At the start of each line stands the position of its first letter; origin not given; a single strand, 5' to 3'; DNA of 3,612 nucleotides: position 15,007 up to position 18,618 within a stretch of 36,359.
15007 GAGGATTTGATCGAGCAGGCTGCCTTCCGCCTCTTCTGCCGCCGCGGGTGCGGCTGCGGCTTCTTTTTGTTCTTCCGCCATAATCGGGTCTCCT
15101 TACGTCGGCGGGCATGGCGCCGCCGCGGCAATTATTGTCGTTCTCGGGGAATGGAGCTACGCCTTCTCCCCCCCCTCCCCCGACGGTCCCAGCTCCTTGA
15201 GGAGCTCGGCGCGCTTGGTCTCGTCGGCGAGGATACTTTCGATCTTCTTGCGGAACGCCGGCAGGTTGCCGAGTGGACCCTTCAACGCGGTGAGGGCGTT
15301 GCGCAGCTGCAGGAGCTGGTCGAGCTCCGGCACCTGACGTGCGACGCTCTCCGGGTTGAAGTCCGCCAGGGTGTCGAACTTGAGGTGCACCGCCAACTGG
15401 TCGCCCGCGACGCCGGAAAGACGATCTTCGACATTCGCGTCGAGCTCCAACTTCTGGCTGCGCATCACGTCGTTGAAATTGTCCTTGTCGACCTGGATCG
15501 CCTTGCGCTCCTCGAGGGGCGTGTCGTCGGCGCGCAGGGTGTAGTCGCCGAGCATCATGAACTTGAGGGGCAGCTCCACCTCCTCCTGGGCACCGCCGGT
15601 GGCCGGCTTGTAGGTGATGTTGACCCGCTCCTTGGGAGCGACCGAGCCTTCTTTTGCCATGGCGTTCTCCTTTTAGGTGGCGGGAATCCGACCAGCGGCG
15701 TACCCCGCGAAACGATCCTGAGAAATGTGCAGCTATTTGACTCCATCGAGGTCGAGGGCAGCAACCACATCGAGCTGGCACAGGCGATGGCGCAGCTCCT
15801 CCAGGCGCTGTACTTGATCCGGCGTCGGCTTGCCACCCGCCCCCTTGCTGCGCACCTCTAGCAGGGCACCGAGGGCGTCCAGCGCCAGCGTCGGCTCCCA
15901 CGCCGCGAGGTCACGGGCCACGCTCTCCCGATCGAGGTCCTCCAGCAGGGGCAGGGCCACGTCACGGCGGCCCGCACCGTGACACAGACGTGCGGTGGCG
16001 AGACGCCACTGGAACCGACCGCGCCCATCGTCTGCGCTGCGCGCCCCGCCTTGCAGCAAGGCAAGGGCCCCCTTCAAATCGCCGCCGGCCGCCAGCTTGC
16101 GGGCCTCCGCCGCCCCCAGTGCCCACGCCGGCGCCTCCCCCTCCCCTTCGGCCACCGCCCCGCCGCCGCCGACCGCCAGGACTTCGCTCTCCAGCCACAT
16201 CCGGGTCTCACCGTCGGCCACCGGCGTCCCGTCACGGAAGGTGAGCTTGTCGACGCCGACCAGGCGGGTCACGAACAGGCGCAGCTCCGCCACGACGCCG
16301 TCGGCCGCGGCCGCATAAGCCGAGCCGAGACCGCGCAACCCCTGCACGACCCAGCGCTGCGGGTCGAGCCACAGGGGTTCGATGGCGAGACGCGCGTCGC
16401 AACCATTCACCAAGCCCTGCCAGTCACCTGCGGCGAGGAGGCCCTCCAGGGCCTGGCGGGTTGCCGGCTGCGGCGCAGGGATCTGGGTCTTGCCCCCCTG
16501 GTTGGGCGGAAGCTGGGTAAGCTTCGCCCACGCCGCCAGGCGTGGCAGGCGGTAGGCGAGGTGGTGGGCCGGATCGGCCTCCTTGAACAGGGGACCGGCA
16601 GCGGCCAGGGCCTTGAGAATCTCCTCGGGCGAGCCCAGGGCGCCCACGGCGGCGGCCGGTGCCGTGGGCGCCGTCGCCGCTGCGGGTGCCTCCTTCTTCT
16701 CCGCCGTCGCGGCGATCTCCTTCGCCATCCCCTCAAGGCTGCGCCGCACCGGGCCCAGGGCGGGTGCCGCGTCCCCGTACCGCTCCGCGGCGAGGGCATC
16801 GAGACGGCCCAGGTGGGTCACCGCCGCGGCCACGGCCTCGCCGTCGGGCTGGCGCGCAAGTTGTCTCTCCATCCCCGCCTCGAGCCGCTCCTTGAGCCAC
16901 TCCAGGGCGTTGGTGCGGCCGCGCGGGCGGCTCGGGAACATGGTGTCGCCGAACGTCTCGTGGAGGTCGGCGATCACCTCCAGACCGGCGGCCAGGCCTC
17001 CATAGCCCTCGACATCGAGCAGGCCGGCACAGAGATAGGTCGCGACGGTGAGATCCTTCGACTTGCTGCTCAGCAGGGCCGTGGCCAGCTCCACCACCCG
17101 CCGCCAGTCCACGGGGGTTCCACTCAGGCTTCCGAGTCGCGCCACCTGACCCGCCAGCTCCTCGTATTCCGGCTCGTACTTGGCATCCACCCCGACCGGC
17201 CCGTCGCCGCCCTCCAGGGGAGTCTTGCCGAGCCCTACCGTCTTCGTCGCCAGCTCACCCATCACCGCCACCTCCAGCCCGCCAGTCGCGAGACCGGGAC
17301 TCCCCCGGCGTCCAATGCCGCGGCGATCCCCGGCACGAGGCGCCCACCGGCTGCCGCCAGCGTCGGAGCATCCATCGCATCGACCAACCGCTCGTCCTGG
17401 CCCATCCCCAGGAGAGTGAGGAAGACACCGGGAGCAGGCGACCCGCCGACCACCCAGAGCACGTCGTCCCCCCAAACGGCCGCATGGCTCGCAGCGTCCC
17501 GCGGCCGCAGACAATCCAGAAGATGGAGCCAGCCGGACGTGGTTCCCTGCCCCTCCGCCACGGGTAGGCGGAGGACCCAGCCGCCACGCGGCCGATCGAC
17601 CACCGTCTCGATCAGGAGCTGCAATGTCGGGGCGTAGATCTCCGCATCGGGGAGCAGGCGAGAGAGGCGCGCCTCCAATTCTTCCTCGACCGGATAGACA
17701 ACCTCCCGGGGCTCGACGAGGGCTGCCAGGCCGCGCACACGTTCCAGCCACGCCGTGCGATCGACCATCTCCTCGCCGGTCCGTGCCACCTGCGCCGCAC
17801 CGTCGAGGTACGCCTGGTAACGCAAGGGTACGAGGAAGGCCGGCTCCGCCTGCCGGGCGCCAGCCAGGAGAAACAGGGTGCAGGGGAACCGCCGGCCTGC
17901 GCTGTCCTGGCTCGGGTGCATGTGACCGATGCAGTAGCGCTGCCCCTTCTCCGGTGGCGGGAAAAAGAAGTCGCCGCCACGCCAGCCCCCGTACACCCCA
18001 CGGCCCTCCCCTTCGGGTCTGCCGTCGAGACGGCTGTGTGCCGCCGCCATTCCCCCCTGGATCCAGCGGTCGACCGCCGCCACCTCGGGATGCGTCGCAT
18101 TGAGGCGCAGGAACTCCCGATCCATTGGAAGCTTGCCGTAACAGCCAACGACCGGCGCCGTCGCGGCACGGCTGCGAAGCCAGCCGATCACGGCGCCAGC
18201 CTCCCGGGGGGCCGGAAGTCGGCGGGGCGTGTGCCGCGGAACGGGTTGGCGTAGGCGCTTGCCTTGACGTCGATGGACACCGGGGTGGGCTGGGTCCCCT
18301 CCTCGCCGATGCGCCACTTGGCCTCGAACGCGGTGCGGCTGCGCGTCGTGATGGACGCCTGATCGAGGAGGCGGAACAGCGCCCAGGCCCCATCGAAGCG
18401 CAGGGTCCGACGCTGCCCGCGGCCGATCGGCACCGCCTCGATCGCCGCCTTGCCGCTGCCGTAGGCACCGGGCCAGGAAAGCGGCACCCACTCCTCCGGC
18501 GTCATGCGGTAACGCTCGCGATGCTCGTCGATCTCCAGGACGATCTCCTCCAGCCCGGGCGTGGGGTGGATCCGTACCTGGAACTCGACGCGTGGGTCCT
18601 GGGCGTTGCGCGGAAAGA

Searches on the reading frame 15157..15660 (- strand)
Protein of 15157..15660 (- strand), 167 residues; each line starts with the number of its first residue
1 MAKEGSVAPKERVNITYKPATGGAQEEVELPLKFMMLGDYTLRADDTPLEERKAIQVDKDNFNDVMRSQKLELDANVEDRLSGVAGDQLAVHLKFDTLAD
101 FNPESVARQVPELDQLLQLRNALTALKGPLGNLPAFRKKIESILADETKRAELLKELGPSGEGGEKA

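Call 7: search_protein_families(library=pfam, proteins=[window:15157-15660:-], max_evalue=0.001)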
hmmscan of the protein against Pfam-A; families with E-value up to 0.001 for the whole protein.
window:15157-15660:- (167 aa): 1 family
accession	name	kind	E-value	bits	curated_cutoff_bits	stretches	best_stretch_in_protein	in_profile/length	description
PF05591.17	T6SS_VipA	-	7.7e-56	188.6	24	1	6-157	2-154/155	Type VI secretion system, VipA, VC_A0107 or Hcp2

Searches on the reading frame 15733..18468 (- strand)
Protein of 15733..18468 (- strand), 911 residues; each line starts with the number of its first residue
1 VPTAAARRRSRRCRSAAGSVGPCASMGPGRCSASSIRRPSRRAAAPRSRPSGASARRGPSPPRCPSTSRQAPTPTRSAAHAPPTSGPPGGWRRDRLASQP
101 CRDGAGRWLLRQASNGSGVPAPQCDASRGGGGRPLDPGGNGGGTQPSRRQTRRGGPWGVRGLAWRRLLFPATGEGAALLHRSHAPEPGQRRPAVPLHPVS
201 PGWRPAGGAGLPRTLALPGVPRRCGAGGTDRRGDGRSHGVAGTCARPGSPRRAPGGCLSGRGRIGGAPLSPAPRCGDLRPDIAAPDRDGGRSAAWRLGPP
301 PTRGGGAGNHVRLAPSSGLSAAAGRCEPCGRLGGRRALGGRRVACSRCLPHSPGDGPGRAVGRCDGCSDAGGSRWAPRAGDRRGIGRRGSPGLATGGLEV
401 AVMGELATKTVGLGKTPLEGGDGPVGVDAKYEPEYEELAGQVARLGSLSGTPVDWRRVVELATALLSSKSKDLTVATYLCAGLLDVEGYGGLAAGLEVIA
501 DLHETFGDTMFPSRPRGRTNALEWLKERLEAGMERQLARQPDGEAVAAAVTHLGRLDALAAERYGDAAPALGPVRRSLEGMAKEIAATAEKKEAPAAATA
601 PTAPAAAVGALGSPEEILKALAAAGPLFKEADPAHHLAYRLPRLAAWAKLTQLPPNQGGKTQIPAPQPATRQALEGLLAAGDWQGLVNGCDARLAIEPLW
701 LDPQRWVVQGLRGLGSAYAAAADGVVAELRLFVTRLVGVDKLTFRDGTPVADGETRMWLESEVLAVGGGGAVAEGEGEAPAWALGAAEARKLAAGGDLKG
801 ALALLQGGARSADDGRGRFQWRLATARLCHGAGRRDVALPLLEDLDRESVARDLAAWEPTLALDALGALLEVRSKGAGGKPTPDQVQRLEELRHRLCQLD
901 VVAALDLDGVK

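Call 7: search_protein_families(library=pfam, proteins=[window:15733-18468:-], max_evalue=0.001)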
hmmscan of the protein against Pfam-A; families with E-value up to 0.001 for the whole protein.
window:15733-18468:- (911 aa): 2 families
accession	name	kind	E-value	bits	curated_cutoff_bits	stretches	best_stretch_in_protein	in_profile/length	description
PF16989.10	T6SS_VasJ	-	3.7e-61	207.3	26.2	1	614-864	4-250/255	Type VI secretion, EvfE, EvfF, ImpA, BimE, VC_A0119, VasJ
PF06812.17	ImpA_N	-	2.6e-24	86.1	26.9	1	421-526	6-118/119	ImpA, N-terminal, type VI secretion system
